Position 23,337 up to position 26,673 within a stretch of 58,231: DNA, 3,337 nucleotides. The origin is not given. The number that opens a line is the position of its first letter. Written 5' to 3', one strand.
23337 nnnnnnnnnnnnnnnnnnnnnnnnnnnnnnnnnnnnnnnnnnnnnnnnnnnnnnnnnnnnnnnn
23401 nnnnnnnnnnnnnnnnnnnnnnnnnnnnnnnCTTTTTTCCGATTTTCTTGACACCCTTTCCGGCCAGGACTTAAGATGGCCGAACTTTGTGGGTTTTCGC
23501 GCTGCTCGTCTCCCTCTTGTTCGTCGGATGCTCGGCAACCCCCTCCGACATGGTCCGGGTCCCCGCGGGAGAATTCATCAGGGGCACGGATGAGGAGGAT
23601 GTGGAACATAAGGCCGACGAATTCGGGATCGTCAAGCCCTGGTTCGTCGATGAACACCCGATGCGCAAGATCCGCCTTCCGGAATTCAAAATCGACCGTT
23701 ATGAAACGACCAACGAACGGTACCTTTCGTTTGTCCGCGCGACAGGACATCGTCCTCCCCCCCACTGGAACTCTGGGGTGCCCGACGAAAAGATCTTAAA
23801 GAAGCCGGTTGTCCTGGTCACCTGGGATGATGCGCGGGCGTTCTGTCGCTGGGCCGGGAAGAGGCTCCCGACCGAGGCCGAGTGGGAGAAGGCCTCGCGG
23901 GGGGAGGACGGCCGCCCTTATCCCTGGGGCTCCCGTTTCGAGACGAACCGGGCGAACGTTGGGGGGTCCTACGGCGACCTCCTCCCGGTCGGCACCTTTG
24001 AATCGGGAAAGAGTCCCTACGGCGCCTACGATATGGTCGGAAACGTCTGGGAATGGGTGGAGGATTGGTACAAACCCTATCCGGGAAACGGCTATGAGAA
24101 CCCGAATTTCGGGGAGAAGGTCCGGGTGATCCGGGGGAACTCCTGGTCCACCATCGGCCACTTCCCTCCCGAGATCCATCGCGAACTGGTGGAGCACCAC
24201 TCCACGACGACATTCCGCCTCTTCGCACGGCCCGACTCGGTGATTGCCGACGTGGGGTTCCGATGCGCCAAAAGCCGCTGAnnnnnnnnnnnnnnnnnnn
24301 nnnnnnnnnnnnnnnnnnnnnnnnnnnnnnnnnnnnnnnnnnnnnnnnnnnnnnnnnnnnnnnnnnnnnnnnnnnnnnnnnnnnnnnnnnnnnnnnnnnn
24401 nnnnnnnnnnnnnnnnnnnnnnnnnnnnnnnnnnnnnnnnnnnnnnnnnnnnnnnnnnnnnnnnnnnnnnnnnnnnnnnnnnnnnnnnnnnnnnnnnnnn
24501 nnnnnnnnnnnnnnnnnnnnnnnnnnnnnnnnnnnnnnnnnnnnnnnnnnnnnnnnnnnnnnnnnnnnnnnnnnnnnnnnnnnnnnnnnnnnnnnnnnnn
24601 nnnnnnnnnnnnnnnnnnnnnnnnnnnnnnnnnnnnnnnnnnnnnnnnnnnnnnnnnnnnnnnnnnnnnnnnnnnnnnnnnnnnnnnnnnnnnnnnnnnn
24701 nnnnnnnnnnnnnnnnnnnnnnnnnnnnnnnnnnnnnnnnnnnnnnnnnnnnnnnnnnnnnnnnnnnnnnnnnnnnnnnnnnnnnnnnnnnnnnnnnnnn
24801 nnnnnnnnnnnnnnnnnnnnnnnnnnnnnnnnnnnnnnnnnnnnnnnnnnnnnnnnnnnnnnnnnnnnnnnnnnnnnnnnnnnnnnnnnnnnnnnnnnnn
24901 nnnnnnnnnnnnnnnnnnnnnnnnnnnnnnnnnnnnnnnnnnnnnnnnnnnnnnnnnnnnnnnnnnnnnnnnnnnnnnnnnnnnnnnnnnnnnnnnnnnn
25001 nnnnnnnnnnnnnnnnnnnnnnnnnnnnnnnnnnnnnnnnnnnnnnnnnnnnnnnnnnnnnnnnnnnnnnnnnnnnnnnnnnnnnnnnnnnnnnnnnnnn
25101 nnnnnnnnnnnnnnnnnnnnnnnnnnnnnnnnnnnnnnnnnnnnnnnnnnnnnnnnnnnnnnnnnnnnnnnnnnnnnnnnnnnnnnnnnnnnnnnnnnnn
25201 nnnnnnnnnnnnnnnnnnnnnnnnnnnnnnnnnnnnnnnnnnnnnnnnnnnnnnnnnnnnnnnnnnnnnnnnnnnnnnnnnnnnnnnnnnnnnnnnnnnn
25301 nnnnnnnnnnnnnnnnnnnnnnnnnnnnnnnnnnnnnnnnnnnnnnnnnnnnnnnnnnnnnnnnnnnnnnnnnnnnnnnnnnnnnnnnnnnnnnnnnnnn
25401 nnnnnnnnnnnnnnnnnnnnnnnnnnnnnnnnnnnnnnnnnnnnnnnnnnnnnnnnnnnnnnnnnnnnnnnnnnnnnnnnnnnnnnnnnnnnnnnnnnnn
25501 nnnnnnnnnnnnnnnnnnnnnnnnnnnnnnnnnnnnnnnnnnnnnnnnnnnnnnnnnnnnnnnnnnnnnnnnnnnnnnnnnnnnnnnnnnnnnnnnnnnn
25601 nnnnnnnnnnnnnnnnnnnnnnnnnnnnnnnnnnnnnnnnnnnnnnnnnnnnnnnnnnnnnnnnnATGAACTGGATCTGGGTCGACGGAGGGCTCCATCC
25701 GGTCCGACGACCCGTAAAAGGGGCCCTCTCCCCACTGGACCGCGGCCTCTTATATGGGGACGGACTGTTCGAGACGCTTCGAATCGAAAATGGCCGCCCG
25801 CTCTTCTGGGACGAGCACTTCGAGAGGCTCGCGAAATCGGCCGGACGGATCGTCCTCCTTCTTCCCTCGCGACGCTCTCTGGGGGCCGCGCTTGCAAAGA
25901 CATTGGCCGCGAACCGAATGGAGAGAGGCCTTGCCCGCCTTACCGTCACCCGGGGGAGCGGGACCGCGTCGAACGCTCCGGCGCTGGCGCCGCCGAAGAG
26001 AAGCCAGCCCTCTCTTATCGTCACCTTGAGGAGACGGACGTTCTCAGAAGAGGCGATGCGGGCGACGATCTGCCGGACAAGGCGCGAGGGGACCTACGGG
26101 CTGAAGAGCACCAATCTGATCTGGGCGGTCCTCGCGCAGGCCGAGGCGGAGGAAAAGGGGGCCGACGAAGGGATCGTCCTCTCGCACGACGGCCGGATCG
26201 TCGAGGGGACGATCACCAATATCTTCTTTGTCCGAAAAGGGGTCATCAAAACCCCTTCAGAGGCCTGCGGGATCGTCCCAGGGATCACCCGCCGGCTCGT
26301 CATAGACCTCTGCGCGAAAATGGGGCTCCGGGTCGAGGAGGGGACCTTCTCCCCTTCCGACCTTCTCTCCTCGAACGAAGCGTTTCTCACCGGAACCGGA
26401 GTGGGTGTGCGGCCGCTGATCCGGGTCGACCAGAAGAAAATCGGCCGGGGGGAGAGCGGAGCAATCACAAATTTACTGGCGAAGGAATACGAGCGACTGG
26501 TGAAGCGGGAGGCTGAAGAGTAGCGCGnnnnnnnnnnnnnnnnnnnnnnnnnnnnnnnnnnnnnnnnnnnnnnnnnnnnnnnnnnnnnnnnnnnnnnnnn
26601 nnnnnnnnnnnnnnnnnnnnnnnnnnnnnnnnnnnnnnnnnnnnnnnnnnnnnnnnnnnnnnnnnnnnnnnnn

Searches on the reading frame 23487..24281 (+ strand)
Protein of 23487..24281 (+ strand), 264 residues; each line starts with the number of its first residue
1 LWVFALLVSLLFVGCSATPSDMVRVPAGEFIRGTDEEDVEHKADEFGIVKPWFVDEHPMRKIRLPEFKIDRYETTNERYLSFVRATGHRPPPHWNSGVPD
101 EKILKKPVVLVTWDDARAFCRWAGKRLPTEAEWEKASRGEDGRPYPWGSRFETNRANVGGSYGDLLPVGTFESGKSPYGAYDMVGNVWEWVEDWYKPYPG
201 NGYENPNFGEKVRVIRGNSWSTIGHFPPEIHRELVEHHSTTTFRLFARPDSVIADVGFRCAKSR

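Call 39: search_protein_families(library=pfam, proteins=[window:23487-24281:+], max_evalue=0.001)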
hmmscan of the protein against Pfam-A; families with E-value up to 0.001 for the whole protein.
window:23487-24281:+ (264 aa): 1 family
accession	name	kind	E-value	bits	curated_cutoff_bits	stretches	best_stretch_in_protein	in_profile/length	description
PF03781.23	FGE-sulfatase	-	1.6e-53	182.4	23.3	1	20-262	3-255/255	Sulfatase-modifying factor enzyme 1-like domain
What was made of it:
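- The window itself encodes a PabB-like chorismate-binding enzyme and a PabC-like class IV aminotransferase at 24263-26523 (call 39).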

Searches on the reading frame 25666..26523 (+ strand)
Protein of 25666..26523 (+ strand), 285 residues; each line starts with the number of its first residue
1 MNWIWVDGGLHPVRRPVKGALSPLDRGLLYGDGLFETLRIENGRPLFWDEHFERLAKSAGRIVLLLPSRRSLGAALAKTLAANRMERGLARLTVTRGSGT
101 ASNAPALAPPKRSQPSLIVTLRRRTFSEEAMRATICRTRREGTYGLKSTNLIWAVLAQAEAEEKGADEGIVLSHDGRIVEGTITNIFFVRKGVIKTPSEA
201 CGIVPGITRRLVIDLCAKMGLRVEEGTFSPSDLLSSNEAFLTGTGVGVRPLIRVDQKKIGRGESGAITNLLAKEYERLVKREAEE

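Call 39: search_protein_families(library=pfam, proteins=[window:25666-26523:+], max_evalue=0.001)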
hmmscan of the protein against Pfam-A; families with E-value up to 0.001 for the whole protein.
window:25666-26523:+ (285 aa): 1 family
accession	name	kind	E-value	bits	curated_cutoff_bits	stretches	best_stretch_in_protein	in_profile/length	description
PF01063.24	Aminotran_4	-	2.3e-53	181.8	28.5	1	33-251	1-220/223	Amino-transferase class IV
